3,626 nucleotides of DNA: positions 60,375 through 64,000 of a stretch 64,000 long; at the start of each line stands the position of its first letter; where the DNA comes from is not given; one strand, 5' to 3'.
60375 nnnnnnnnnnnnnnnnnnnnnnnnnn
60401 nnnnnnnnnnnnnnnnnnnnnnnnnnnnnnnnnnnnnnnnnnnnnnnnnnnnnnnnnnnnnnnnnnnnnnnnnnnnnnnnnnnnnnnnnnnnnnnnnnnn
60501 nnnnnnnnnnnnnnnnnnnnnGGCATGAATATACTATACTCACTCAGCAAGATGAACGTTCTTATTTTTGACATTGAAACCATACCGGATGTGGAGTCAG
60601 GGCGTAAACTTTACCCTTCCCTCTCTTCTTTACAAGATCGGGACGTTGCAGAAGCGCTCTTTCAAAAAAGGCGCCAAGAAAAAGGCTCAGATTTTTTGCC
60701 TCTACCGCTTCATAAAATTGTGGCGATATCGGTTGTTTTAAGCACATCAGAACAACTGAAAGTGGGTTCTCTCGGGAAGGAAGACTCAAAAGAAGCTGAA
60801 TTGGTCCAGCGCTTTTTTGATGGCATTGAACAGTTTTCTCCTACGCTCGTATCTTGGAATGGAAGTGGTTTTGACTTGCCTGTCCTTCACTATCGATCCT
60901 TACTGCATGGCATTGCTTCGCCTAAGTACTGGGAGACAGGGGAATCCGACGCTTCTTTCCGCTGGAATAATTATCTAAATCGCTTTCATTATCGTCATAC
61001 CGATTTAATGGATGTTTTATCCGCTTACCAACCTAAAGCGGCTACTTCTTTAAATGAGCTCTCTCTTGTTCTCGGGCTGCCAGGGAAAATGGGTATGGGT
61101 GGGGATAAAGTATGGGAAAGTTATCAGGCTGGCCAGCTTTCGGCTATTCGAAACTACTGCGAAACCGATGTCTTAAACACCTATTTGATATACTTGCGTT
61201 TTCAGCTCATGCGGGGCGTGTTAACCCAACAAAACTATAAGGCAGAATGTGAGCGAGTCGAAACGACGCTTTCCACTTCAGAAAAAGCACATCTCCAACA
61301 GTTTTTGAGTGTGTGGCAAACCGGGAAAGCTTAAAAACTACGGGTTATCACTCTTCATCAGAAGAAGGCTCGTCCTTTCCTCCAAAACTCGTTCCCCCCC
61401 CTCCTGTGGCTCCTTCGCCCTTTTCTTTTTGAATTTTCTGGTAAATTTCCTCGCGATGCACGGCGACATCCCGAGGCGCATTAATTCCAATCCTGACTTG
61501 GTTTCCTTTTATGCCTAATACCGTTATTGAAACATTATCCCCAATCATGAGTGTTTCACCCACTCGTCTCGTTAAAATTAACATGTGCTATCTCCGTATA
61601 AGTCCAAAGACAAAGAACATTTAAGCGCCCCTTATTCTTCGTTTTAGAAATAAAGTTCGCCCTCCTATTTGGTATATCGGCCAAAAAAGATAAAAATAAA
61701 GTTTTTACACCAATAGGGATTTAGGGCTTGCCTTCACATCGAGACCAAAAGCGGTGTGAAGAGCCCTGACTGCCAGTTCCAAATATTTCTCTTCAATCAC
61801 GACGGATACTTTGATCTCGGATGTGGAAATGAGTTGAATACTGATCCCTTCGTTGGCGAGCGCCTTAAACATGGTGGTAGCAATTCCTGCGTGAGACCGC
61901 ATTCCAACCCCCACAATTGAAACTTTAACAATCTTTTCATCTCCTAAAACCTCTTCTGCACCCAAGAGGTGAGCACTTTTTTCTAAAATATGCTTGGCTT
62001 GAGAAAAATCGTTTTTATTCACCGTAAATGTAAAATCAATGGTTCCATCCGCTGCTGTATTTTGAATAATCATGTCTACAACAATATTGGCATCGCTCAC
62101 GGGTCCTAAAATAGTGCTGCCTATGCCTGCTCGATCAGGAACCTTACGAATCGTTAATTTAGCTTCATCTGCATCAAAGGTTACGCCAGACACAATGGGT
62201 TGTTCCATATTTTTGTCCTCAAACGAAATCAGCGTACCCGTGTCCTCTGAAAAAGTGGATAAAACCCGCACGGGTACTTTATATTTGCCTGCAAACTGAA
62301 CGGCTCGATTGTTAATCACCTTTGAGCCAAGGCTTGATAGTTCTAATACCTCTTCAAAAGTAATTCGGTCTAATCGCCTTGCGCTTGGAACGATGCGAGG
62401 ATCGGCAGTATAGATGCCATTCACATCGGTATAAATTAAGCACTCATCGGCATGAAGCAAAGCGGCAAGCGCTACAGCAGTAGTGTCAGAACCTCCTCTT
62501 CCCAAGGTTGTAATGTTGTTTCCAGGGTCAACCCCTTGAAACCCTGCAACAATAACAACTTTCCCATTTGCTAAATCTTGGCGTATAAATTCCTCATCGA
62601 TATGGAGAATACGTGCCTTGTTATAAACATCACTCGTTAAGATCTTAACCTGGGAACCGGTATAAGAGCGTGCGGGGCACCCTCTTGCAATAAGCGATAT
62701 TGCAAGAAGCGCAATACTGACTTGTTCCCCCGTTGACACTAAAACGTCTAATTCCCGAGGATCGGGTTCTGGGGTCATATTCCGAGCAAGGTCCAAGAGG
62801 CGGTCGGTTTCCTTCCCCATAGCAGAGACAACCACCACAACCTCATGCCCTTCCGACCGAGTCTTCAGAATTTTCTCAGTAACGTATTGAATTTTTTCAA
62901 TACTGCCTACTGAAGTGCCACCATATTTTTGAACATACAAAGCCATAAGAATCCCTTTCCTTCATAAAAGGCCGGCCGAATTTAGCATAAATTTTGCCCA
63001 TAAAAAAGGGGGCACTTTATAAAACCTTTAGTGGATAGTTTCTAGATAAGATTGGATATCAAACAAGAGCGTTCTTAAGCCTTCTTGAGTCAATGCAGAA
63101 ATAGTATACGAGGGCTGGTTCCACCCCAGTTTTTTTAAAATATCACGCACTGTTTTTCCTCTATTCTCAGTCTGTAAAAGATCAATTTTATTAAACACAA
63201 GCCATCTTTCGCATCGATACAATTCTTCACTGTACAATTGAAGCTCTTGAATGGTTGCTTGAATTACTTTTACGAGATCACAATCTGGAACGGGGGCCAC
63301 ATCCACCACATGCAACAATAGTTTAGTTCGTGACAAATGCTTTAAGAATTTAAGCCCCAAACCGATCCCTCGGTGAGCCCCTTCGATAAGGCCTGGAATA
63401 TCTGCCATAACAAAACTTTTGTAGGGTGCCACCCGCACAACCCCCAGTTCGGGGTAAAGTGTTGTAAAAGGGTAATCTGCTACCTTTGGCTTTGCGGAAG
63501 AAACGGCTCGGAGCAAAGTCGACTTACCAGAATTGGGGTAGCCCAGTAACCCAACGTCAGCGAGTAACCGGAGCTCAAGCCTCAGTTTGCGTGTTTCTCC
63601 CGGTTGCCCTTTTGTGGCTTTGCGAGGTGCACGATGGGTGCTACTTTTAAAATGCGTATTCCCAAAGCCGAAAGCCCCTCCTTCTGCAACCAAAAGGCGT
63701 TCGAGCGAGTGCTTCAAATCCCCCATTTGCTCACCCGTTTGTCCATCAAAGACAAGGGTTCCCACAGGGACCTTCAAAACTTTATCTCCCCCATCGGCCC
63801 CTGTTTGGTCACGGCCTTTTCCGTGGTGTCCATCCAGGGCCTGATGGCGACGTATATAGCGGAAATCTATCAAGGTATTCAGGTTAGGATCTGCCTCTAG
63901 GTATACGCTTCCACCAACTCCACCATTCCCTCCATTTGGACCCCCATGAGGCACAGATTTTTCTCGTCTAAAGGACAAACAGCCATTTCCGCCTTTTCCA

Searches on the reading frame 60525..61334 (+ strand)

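Call 41: search_protein_families(library=pfam, proteins=[window:60525-61334:+], max_evalue=0.00001)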
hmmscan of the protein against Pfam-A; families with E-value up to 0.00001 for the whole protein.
window:60525-61334:+ (269 aa): 2 families
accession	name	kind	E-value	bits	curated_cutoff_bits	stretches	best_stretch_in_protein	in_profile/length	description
PF10108.15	DNA_pol_B_exo2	-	5.3e-91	304.5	24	1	55-264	1-213/213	Predicted 3'-5' exonuclease related to the exonuclease domain of PolB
PF13482.12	RNase_H_2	-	3.8e-08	33.9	22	1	65-223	17-161/165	RNase_H superfamily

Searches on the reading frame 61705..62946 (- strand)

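Call 41: search_protein_families(library=pfam, proteins=[window:61705-62946:-], max_evalue=0.00001)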
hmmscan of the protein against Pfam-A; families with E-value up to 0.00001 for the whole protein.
window:61705-62946:- (413 aa): 4 families
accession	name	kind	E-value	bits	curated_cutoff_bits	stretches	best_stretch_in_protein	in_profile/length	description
PF00696.33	AA_kinase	-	1.1e-51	176.3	24.9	1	4-230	3-234/234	Amino acid kinase family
PF22468.2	ACT_9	-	3.3e-30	104.1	27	1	342-400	1-61/61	ACT domain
PF13840.12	ACT_7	-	2.4e-16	59.8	27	1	336-397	3-64/65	ACT domain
PF01842.31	ACT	-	7.4e-12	45.3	27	1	266-323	3-63/66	ACT domain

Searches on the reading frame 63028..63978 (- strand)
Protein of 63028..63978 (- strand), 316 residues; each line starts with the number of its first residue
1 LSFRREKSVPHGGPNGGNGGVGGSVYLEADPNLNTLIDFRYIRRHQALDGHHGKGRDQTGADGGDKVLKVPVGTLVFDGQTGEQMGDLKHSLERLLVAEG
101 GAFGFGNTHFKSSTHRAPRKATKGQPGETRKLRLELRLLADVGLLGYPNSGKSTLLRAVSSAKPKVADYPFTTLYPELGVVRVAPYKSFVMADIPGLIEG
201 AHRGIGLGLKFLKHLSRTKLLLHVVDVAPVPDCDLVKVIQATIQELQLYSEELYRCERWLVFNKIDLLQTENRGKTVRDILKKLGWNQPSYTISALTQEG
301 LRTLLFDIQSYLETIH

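Call 41: search_protein_families(library=pfam, proteins=[window:63028-63978:-], max_evalue=0.00001)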
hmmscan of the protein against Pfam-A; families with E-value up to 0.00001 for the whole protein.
window:63028-63978:- (316 aa): 3 families
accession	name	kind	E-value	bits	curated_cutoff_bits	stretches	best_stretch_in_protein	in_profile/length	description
PF01018.28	GTP1_OBG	-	2.8e-48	163.9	27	1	1-138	18-155/155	GTP1/OBG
PF01926.29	MMR_HSR1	-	3.3e-23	82.4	21.9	1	141-264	1-113/113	50S ribosome-binding GTPase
PF02421.24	FeoB_N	-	7.4e-08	32.5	27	1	142-226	3-87/156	Ferrous iron transport protein B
